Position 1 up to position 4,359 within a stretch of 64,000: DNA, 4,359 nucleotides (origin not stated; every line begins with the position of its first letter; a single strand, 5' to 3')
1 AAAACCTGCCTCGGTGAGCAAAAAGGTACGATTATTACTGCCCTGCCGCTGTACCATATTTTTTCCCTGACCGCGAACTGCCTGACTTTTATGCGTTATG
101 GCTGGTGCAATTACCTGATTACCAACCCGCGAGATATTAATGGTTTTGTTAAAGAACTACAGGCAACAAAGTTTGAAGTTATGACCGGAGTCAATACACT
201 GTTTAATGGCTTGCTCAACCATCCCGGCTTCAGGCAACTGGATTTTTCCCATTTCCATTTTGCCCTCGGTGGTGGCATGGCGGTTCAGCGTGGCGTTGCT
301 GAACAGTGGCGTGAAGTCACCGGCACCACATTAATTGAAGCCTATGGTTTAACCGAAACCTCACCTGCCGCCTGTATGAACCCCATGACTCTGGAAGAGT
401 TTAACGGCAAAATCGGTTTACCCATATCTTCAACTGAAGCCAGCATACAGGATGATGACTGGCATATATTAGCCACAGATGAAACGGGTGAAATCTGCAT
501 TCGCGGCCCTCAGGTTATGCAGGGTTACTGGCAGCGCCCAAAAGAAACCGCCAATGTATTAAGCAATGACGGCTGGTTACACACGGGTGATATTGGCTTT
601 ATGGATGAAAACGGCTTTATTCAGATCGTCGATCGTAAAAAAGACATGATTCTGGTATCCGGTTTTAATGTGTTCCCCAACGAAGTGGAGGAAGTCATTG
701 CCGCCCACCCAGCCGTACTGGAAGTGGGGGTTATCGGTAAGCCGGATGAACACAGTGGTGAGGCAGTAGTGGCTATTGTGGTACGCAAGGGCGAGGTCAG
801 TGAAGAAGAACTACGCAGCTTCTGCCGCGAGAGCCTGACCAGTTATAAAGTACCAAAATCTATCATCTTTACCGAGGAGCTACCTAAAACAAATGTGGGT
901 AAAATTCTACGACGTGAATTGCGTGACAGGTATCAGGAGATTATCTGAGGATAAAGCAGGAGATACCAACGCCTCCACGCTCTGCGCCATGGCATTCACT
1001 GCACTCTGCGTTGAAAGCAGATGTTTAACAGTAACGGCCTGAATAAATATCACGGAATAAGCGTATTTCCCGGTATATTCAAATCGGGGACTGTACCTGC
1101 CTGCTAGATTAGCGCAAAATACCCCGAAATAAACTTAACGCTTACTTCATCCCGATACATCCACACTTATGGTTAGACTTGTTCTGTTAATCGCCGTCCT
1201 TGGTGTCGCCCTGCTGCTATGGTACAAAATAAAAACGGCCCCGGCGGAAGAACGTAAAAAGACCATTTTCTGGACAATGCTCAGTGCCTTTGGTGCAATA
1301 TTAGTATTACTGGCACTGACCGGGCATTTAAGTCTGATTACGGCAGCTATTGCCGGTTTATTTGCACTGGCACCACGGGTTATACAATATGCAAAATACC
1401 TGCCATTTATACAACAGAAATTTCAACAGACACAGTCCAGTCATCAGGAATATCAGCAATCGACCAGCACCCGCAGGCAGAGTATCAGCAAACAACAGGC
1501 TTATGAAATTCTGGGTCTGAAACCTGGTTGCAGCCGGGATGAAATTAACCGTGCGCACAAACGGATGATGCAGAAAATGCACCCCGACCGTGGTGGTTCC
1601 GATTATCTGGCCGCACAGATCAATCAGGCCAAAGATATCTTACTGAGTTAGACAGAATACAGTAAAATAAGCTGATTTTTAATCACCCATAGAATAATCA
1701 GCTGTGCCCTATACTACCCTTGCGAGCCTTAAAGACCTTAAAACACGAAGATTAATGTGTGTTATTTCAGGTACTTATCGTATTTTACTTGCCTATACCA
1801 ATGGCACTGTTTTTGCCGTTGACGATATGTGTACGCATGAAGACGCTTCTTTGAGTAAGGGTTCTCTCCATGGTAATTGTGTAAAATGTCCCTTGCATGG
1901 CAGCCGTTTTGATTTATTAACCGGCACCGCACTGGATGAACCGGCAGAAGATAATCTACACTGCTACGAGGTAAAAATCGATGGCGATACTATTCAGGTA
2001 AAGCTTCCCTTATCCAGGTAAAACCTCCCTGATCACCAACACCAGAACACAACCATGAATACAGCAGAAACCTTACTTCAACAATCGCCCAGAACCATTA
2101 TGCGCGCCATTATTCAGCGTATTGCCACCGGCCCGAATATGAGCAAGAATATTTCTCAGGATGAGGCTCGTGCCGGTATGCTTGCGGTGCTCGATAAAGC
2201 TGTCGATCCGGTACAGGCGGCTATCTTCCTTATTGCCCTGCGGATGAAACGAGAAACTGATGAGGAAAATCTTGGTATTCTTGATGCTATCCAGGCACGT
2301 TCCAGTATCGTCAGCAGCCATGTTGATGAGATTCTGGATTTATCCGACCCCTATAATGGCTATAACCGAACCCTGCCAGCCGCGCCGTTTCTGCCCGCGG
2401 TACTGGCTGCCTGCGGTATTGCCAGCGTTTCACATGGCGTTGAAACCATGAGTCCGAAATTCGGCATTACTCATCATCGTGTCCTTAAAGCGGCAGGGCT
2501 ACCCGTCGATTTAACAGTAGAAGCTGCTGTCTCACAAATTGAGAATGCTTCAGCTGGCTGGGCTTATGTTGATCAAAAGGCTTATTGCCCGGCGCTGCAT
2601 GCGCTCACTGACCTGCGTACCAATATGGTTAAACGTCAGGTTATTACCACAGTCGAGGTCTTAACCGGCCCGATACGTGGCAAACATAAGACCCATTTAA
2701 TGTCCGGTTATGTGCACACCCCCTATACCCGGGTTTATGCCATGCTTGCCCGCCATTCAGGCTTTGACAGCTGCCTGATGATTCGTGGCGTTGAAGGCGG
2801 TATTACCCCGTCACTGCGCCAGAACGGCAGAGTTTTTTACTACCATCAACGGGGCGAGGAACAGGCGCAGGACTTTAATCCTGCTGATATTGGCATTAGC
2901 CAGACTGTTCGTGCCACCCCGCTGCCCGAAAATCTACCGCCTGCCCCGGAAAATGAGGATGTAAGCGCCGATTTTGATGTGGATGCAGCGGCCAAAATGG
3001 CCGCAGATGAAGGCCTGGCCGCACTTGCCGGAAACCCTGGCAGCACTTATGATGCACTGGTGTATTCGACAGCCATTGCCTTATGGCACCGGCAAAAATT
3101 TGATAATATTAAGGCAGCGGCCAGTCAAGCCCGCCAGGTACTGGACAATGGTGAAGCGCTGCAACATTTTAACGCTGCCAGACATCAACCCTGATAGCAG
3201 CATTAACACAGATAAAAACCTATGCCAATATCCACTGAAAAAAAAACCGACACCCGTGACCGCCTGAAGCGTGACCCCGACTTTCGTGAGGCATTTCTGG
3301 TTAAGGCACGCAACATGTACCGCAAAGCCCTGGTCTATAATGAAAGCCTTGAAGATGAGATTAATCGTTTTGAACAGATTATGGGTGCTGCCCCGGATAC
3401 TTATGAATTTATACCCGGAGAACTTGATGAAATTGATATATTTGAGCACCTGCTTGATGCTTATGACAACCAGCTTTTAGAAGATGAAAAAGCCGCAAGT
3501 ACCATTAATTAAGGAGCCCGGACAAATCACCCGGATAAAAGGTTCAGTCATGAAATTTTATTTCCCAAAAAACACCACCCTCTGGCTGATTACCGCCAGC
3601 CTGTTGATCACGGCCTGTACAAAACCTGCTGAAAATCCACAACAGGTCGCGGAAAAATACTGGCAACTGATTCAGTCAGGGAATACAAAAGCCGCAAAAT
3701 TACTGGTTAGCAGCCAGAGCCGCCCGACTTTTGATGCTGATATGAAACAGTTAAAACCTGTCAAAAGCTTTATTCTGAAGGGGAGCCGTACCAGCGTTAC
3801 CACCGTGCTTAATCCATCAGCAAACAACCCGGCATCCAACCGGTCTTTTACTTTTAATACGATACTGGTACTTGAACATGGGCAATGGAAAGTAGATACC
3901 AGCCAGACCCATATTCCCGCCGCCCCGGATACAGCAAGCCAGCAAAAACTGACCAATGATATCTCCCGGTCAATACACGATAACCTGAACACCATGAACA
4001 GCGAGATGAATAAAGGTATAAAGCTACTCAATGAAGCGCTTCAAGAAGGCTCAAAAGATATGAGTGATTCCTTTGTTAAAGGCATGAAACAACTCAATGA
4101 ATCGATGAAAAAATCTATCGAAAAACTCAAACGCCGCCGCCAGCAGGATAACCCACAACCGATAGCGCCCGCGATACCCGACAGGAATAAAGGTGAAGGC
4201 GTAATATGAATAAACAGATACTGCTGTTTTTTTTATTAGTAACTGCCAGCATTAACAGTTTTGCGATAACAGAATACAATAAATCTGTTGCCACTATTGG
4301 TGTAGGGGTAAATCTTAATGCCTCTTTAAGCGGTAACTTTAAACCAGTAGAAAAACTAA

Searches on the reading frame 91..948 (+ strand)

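Call 42: search_protein_families(library=pfam, proteins=[window:91-948:+], max_evalue=0.00001)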
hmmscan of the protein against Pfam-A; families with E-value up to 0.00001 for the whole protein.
window:91-948:+ (285 aa): 2 families
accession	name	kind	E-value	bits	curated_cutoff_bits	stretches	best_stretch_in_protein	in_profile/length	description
PF00501.34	AMP-binding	-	7.3e-32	111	29.9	1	8-147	235-384/384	AMP-binding enzyme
PF13193.12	AMP-binding_C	-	5.3e-23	82.2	24.5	1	198-271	1-76/76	AMP-binding enzyme C-terminal domain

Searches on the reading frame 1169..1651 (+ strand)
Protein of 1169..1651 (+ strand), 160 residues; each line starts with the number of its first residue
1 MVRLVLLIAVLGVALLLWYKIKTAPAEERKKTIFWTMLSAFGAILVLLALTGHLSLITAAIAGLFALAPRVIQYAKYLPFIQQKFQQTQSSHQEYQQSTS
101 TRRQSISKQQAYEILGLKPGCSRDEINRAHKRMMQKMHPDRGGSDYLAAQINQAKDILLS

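Call 42: search_protein_families(library=pfam, proteins=[window:1169-1651:+], max_evalue=0.00001)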
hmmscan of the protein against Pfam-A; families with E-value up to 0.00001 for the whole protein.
window:1169-1651:+ (160 aa): 1 family
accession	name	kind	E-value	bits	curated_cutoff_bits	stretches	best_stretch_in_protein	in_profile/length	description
PF00226.36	DnaJ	-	1.2e-08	35.4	27.8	1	111-158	2-53/63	DnaJ domain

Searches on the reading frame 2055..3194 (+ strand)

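Call 42: search_protein_families(library=pfam, proteins=[window:2055-3194:+], max_evalue=0.00001)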
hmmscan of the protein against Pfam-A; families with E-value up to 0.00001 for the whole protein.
window:2055-3194:+ (379 aa): 2 families
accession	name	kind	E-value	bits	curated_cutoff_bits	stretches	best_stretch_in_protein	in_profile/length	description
PF02885.22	Glycos_trans_3N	-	1.5e-12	47.5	26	1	18-81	2-61/63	Glycosyl transferase family, helical bundle domain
PF00591.27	Glycos_transf_3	-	3.3e-11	43.8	27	0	115-284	26-186/253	Glycosyl transferase family, a/b domain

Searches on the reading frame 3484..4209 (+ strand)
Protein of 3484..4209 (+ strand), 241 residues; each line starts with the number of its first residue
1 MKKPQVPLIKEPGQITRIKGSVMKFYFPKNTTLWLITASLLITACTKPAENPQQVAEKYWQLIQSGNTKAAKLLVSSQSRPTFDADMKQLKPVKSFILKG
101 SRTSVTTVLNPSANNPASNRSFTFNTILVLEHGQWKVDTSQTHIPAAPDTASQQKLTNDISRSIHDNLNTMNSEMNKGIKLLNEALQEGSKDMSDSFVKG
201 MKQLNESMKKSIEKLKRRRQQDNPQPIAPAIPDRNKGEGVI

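Call 42: search_protein_families(library=pfam, proteins=[window:3484-4209:+], max_evalue=0.00001)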
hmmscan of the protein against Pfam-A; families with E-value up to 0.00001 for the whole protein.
window:3484-4209:+ (241 aa): 0 families

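Call 64: search_protein_families(library=pfam, proteins=[window:3484-4209:+], max_evalue=0.1)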
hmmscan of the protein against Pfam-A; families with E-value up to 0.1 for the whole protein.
window:3484-4209:+ (241 aa): 5 families
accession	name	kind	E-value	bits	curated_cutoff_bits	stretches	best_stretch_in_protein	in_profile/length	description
PF12729.13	4HB_MCP_1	-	0.0081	16.2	27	0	162-215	112-162/181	Four helix bundle sensory module for signal transduction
PF18982.5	JetA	-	0.019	14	26.2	1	163-217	107-156/434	Wadjet protein JetA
PF11101.13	DUF2884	-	0.027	14.5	30.6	1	151-223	45-117/228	Protein of unknown function (DUF2884)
PF07464.16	ApoLp-III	-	0.041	14.5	36.3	1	158-217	65-123/146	Apolipophorin-III precursor (apoLp-III)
PF07956.16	DUF1690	-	0.068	14.1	29.7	0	149-223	24-100/139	Protein of Unknown function (DUF1690)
